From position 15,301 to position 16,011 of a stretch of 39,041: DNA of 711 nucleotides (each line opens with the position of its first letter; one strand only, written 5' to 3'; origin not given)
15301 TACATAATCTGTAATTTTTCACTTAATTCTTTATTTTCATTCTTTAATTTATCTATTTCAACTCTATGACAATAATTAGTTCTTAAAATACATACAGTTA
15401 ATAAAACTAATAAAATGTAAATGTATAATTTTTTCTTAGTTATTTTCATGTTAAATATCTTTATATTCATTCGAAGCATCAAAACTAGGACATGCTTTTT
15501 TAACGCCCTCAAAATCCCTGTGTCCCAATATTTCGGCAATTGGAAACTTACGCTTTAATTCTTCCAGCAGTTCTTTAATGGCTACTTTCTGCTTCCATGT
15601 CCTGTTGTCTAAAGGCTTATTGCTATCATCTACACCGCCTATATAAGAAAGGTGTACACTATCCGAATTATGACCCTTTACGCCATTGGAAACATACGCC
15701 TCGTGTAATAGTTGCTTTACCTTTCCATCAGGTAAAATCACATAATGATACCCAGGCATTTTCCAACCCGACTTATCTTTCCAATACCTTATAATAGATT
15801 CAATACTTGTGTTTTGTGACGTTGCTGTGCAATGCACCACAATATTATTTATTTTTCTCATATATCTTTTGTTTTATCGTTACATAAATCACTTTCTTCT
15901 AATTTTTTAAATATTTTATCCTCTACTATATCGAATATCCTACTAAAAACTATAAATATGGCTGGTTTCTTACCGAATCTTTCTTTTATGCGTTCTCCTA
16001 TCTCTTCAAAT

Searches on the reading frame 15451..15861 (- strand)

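Call 60: search_protein_families(library=pfam, proteins=[window:15451-15861:-], max_evalue=0.01)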
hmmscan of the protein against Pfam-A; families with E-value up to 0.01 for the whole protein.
window:15451-15861:- (136 aa): 1 family
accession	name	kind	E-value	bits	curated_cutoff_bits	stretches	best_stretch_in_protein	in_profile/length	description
PF01510.30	Amidase_2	-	9.9e-15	55.5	26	1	2-126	3-130/131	N-acetylmuramoyl-L-alanine amidase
